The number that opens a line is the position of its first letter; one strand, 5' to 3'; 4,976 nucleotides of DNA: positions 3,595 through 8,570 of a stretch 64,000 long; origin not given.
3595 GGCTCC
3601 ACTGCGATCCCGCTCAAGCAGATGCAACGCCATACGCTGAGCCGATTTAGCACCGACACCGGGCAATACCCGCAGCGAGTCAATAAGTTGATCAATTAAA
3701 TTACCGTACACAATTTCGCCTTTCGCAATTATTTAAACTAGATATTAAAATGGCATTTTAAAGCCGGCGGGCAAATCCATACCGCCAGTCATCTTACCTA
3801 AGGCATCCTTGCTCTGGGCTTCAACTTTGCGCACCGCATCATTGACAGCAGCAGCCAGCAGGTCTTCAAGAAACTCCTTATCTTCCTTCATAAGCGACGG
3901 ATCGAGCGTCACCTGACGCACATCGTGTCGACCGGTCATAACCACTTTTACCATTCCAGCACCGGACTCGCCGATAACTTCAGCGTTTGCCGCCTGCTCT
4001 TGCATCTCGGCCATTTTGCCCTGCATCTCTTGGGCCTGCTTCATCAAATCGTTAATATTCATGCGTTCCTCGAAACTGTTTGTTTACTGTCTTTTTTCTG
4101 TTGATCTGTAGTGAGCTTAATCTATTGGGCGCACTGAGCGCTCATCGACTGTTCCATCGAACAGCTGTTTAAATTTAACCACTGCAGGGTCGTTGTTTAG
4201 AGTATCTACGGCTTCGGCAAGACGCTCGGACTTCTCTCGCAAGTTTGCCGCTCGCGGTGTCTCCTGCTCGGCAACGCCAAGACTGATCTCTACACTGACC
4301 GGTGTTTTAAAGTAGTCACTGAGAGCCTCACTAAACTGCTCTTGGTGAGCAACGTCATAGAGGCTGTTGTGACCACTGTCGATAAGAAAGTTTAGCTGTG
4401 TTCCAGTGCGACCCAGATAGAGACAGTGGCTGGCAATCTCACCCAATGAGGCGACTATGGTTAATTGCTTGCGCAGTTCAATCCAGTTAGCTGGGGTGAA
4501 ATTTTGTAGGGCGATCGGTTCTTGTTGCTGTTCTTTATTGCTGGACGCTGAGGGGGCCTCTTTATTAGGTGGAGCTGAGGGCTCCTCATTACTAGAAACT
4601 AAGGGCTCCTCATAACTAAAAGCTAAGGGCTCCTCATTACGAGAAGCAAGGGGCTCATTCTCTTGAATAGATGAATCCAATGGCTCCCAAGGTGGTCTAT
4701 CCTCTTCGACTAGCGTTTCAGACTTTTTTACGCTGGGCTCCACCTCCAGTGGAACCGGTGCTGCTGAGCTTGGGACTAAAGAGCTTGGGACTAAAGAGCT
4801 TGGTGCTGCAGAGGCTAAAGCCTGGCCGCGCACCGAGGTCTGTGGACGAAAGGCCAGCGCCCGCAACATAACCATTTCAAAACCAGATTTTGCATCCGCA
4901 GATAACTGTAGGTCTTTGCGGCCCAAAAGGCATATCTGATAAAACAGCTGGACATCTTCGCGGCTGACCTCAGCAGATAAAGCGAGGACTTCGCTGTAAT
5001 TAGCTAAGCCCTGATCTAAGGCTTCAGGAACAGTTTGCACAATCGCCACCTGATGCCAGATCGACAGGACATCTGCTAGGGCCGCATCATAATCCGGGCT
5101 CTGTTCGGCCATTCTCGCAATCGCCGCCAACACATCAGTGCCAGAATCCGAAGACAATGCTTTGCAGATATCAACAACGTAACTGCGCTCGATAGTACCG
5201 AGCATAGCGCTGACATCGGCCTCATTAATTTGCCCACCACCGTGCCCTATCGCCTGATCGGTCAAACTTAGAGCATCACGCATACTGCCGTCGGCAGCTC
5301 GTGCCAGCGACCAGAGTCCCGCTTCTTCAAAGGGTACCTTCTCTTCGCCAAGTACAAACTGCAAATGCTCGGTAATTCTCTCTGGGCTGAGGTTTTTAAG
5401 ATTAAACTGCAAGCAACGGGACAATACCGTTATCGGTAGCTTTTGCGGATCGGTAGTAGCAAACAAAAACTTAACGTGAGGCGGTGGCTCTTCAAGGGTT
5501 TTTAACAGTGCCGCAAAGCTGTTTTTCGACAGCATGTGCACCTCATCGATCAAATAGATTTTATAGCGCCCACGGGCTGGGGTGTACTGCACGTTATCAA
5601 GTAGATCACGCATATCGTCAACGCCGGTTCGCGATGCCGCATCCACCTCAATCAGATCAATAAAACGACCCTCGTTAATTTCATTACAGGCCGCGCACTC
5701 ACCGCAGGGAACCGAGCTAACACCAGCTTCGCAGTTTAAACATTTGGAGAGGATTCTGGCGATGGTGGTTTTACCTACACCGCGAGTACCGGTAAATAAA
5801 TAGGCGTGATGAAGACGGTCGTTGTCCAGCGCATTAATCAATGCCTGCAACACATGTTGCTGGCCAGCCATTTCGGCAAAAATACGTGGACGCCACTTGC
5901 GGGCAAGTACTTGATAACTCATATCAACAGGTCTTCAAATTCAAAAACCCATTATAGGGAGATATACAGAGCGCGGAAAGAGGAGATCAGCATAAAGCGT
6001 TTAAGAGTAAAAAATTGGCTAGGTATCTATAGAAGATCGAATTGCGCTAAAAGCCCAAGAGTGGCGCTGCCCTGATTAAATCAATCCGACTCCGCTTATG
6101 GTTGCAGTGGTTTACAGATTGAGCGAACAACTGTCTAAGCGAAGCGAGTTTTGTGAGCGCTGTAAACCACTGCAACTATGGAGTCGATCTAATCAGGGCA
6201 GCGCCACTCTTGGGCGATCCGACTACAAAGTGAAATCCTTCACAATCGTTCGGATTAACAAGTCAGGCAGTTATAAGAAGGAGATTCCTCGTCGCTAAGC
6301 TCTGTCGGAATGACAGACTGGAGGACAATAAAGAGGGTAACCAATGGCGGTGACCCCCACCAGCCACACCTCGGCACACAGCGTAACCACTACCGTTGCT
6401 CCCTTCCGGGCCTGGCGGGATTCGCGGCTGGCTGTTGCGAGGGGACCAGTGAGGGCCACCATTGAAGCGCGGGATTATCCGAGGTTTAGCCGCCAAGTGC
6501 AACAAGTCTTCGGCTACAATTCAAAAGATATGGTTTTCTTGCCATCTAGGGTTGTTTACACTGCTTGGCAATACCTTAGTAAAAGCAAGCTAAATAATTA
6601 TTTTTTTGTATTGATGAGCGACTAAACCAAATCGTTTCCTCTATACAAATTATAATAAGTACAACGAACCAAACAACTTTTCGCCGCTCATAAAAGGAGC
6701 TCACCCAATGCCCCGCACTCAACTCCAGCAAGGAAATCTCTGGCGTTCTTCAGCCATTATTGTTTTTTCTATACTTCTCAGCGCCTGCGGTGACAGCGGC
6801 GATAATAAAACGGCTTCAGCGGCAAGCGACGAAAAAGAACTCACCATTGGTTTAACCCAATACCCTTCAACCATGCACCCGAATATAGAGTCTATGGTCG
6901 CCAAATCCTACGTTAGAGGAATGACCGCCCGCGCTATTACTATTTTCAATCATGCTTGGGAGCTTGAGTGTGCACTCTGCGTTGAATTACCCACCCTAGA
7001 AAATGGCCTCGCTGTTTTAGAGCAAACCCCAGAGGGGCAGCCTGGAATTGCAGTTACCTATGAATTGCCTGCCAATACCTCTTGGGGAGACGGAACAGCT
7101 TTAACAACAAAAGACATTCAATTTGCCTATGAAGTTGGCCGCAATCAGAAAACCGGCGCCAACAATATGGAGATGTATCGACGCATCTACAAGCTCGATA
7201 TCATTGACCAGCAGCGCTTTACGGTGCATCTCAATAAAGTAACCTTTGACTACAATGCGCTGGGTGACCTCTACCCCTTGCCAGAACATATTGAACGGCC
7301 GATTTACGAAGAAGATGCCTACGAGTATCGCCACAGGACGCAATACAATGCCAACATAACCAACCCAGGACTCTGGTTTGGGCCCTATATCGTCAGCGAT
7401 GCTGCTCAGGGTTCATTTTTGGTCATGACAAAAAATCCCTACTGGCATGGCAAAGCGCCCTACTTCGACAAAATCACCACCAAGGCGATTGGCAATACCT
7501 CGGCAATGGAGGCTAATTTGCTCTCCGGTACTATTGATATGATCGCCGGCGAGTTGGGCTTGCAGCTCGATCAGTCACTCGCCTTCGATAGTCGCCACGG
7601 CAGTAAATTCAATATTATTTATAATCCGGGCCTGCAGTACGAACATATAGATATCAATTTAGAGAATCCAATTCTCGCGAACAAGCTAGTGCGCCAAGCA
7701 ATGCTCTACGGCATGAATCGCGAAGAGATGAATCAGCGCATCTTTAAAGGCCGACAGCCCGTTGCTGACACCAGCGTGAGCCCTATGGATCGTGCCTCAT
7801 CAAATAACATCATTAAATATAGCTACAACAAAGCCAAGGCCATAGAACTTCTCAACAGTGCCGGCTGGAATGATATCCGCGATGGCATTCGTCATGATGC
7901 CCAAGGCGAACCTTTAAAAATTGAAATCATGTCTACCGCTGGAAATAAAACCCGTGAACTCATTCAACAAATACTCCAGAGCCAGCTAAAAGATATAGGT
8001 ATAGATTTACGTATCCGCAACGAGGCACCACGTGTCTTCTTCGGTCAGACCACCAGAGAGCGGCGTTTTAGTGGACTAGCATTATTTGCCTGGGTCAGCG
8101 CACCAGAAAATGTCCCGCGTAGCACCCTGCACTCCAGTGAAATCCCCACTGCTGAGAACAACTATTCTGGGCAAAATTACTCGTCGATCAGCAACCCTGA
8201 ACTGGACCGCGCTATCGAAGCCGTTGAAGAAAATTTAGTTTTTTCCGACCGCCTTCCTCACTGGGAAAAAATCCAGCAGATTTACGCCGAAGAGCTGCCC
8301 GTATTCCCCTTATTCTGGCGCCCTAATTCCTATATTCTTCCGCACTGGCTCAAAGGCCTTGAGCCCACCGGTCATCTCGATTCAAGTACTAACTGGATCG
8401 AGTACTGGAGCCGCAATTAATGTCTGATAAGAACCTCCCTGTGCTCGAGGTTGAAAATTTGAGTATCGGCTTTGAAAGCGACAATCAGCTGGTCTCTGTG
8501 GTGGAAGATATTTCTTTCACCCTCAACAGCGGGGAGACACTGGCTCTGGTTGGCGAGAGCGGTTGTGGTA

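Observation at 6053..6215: Nested-hairpin repeat family with a conserved core and covarying arms (6053, 17683, 30921)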

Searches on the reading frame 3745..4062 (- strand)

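Call 21: search_protein_families(library=pfam, proteins=[window:3745-4062:-])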
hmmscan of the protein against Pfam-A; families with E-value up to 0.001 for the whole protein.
window:3745-4062:- (105 aa): 1 family
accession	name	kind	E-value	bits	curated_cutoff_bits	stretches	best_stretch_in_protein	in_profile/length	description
PF02575.21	YbaB_DNA_bd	-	3.2e-31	107.8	25.5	1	7-95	1-90/91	YbaB/EbfC DNA-binding family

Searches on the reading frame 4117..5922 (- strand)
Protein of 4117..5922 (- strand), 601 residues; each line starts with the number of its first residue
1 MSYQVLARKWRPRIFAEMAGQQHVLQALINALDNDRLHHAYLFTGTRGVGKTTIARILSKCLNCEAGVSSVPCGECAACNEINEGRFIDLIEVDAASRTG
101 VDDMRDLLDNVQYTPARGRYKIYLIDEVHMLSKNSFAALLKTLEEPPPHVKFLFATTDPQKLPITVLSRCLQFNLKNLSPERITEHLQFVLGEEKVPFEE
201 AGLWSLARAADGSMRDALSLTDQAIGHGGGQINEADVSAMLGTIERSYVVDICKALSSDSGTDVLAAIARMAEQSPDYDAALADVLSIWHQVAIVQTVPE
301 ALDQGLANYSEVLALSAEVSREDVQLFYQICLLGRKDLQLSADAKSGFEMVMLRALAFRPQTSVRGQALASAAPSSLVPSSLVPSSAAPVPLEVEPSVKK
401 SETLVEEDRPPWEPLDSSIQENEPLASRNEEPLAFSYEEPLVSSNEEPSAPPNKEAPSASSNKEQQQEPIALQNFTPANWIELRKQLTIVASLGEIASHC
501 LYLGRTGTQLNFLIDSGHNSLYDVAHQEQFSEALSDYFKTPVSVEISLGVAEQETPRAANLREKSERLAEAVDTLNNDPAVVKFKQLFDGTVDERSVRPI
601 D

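Call 21: search_protein_families(library=pfam, proteins=[window:4117-5922:-])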
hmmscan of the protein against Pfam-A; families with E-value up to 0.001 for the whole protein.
window:4117-5922:- (601 aa): 12 families
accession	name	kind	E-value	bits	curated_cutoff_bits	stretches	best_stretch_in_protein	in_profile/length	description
PF13177.12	DNA_pol3_delta2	-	7.4e-41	140.3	27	1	20-178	1-160/161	DNA polymerase III, delta subunit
PF22608.2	DNAX_ATPase_lid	-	3.9e-23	81.4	27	1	183-230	2-49/49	DNA polymerase III clamp loader subunit, ATPase lid domain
PF12169.13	DNA_pol3_gamma3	-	6.4e-20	71.8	24.4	1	233-364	2-140/143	DNA polymerase III subunits gamma and tau domain III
PF00004.35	AAA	-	7.7e-10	39.8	21.2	1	42-171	2-124/131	ATPase family associated with various cellular activities (AAA)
PF12170.13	DNA_pol3_tau_5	-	2.4e-09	37.9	28.8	1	479-597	23-142/142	DNA polymerase III tau subunit V interacting with alpha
PF05496.18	RuvB_N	-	5.3e-06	26.7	27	1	11-73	2-68/159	Holliday junction DNA helicase RuvB P-loop domain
PF07728.20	AAA_5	-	1.1e-05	25.9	22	1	42-146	3-93/139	AAA domain (dynein-related subfamily)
PF13238.12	AAA_18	-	1.8e-05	25.7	29.4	1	43-126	3-78/128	AAA domain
PF13401.12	AAA_22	-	0.0002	22.1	27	1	41-144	8-109/130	AAA domain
PF13191.12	AAA_16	-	0.00025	22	32.6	0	20-93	4-85/167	AAA ATPase domain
PF05970.20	PIF1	-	0.00093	19.3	25.9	0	20-144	5-127/223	PIF1-like helicase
PF04851.21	ResIII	-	0.00094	19.6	22.5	0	20-58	7-43/164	Type III restriction enzyme, res subunit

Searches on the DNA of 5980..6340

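Call 28: search_rna_families(source=window, start=5980, end=6340, threshold=evalue, max_evalue=10)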
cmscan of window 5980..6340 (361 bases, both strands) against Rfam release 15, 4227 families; matches with E-value up to 10: 4.
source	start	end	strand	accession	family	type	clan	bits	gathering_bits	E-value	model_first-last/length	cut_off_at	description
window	6063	6205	-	RF03444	MIR5635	Gene; miRNA;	-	39.9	149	4.6e-06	1-182/182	no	MIR5635 microRNA precursor family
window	6058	6210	-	RF02662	BLi_r0872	Gene; antisense;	-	27.3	61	0.0036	1-144/144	no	Bacillus asRNA 0872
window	6092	6186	+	RF03644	mir-2064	Gene; miRNA;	-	20.3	100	0.055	1-70/70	no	mir-2064 microRNA precursor family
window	6088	6189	-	RF00742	MIR162_1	Gene; miRNA;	CL00150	17.6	75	0.3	1-112/112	no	MIR162_1 microRNA precursor family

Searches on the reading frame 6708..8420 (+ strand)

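Call 21: search_protein_families(library=pfam, proteins=[window:6708-8420:+])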
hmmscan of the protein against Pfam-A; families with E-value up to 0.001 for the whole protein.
window:6708-8420:+ (570 aa): 1 family
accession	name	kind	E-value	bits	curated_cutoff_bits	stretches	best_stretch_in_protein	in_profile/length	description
PF00496.27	SBP_bac_5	-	3.5e-52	178.2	32.4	1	115-466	18-350/368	Bacterial extracellular solute-binding proteins, family 5 Middle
